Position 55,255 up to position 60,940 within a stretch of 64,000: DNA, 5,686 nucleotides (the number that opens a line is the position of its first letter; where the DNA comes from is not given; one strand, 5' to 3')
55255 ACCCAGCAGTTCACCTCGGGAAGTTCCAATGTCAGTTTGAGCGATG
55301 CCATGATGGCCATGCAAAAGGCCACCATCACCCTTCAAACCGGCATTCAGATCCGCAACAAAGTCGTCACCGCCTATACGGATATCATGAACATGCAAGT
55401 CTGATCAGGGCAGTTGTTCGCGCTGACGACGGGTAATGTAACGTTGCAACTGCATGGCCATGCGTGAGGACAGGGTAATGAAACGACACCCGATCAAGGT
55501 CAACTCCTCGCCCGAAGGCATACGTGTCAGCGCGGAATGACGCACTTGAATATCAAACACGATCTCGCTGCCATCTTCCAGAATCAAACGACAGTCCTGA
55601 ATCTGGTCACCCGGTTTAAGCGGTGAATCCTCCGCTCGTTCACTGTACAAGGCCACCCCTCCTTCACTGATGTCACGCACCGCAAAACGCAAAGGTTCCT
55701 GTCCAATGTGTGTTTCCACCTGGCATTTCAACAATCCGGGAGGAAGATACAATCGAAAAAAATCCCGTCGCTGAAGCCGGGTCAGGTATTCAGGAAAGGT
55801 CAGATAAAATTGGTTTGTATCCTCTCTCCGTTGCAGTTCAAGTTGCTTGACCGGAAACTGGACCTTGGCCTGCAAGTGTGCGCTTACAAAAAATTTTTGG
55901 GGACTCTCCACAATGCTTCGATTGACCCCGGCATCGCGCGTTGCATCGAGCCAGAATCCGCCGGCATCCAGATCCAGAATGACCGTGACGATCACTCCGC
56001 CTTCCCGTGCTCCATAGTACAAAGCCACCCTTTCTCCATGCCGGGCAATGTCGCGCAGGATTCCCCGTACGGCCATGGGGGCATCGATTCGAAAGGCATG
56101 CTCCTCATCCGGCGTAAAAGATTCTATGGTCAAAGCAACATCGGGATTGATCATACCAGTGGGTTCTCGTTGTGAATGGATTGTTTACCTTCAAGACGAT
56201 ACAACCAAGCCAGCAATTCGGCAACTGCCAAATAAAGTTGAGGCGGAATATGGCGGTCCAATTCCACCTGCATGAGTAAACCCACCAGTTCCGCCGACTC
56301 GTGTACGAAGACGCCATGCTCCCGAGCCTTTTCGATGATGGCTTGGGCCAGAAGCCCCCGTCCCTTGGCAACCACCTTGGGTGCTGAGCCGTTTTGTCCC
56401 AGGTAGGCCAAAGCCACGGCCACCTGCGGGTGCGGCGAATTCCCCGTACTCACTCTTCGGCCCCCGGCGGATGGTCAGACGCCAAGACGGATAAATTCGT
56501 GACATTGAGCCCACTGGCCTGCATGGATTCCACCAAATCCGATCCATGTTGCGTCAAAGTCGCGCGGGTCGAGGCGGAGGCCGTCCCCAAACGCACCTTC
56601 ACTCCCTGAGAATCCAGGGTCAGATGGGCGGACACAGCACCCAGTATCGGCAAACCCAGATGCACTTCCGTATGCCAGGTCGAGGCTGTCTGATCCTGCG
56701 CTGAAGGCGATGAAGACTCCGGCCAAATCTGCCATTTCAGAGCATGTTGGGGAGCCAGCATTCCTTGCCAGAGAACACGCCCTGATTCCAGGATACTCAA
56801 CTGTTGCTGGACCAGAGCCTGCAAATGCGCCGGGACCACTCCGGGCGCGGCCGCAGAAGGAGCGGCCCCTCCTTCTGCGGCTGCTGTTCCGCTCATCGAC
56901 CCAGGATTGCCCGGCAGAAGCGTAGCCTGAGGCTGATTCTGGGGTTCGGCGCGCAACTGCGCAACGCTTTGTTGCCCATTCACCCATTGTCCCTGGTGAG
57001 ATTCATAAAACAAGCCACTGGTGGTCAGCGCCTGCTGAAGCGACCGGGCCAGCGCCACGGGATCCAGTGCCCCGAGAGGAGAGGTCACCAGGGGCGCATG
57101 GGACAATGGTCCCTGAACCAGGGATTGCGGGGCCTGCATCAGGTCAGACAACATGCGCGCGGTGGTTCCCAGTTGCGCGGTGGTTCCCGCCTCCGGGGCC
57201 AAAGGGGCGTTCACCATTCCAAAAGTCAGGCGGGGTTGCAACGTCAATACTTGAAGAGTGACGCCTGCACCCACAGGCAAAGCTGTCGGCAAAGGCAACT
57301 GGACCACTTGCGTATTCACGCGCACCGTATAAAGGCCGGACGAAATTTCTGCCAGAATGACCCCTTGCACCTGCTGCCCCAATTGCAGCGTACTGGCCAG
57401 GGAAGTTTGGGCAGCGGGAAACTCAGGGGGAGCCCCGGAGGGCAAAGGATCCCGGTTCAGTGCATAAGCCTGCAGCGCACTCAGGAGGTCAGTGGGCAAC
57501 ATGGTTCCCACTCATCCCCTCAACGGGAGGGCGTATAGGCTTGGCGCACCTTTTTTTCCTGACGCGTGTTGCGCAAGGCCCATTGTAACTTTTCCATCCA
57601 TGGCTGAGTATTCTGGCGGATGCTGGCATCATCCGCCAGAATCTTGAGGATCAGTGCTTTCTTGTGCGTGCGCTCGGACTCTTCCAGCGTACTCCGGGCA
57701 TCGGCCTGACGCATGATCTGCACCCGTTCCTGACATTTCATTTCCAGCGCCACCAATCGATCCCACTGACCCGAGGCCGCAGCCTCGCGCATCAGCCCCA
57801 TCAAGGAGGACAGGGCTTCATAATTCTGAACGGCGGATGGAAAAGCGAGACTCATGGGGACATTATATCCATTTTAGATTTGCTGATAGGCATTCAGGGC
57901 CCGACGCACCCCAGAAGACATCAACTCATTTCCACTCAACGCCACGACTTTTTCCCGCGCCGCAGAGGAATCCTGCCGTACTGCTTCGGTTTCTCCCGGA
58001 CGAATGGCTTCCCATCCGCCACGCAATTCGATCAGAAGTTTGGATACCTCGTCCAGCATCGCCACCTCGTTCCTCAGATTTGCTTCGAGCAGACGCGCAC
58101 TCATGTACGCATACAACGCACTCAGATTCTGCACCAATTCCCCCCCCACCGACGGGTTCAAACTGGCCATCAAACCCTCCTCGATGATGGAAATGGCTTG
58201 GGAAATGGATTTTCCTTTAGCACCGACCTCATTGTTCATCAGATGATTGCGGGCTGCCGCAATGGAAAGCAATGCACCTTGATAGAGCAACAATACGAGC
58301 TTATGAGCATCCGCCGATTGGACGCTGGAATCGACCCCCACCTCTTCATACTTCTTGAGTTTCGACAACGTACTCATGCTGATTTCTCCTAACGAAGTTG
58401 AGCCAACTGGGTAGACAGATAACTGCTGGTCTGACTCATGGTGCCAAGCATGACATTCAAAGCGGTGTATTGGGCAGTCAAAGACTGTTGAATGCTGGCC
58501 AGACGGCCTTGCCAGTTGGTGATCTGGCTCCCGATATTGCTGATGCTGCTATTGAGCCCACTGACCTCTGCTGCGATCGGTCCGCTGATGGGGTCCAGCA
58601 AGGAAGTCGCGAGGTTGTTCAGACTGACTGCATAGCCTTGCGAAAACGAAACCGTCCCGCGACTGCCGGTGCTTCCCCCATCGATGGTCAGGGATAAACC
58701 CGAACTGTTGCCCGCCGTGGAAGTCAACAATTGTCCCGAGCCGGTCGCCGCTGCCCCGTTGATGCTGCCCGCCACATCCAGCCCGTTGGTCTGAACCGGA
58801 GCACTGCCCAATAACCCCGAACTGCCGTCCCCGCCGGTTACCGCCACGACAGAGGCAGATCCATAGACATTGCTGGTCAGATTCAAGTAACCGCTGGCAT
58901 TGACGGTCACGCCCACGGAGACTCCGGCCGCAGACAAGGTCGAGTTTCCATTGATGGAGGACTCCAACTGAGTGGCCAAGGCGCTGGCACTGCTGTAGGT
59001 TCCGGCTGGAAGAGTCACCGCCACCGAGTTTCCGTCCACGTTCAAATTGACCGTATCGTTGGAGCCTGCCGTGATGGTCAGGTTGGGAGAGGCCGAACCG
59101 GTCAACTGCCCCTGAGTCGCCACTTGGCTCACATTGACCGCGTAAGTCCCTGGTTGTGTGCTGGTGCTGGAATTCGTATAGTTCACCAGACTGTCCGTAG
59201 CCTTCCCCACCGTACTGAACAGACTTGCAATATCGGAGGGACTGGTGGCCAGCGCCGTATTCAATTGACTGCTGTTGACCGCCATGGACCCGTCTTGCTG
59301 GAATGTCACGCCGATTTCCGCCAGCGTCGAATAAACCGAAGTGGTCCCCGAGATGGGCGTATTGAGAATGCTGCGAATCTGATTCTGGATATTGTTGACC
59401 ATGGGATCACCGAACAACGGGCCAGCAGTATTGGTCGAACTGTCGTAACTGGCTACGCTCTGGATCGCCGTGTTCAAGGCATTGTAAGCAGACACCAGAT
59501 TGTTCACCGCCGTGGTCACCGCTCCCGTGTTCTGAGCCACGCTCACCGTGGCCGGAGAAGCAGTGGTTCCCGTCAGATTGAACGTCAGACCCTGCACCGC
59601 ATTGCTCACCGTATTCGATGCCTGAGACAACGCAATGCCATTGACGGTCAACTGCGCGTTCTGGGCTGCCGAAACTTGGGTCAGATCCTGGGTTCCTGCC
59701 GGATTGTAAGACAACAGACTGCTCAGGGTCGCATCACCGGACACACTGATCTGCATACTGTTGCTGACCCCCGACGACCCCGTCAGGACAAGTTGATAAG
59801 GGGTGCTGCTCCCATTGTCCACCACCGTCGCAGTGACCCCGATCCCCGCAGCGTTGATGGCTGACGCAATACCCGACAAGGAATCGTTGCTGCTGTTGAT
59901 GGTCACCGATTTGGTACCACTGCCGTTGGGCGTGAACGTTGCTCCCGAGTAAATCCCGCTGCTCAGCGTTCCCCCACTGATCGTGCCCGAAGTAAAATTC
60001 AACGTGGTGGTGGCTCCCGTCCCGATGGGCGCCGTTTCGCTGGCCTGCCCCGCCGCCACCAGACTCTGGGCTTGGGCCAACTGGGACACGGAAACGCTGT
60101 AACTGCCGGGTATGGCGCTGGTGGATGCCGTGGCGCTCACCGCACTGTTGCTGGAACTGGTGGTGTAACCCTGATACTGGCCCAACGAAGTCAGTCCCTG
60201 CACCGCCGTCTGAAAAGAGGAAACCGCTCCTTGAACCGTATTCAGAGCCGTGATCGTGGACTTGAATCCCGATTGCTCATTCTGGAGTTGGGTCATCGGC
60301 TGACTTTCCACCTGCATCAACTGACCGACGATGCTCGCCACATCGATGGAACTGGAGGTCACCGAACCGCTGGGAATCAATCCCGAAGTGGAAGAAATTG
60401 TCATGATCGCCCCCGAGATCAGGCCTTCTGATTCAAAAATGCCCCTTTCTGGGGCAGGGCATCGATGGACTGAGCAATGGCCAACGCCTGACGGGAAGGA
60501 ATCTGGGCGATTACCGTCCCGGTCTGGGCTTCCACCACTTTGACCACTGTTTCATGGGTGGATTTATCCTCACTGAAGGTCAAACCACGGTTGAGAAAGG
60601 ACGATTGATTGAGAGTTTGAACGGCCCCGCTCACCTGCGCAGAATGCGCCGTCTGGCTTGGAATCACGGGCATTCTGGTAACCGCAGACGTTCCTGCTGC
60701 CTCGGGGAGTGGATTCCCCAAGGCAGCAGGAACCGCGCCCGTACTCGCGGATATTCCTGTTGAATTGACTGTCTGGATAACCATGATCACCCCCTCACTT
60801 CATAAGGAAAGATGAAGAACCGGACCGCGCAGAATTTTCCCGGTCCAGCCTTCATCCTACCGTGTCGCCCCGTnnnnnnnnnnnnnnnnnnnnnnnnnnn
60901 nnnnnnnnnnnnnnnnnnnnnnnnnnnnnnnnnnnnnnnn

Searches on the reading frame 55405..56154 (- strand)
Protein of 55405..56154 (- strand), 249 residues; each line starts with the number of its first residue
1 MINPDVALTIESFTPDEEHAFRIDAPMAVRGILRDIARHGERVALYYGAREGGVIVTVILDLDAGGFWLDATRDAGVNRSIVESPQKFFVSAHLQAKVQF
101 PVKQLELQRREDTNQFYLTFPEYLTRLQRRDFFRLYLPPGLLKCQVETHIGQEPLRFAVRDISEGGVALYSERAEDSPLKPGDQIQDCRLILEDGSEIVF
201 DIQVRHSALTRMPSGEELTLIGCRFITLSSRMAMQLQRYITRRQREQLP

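Call 45: search_protein_families(library=pfam, proteins=[window:55405-56154:-], max_evalue=0.001)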
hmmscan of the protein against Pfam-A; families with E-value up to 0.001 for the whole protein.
window:55405-56154:- (249 aa): 2 families
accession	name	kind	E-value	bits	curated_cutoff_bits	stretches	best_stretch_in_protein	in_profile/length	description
PF07317.18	PilZN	-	2.2e-16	60.1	23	1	21-125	1-106/107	Flagellar regulator YcgR, PilZN domain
PF07238.19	PilZ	-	3.5e-11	43.8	22.5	1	128-241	1-101/102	PilZ domain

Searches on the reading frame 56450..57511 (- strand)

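Call 45: search_protein_families(library=pfam, proteins=[window:56450-57511:-], max_evalue=0.001)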
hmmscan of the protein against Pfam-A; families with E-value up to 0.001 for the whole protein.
window:56450-57511:- (353 aa): 1 family
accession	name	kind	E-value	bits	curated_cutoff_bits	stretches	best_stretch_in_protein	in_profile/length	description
PF02120.21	Flg_hook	-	1.1e-14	54.4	29.8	1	272-346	6-80/85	Flagellar hook-length control protein FliK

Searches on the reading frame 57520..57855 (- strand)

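Call 45: search_protein_families(library=pfam, proteins=[window:57520-57855:-], max_evalue=0.001)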
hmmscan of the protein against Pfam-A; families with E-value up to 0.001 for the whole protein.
window:57520-57855:- (111 aa): 1 family
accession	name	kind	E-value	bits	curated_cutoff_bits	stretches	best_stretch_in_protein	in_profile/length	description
PF05400.18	FliT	-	9.8e-21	74.8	29.5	1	22-107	1-85/85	Flagellar protein FliT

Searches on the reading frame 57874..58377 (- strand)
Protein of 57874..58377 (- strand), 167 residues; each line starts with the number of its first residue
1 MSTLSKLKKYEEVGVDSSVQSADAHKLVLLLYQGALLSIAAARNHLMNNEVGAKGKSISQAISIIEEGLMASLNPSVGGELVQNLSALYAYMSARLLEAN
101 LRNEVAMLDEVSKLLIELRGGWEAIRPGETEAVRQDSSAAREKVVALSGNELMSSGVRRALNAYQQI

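Call 45: search_protein_families(library=pfam, proteins=[window:57874-58377:-], max_evalue=0.001)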
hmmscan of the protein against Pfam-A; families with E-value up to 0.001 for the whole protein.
window:57874-58377:- (167 aa): 1 family
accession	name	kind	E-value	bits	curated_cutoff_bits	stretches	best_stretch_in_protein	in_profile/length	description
PF02561.19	FliS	-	6.5e-34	117.1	26.7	1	9-125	3-114/115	Flagellar protein FliS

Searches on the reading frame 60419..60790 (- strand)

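Call 45: search_protein_families(library=pfam, proteins=[window:60419-60790:-], max_evalue=0.001)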
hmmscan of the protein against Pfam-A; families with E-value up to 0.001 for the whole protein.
window:60419-60790:- (123 aa): 1 family
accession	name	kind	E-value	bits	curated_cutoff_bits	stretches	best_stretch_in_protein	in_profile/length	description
PF03646.20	FlaG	-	2.1e-13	50.7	23.8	1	44-112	25-94/101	FlaG protein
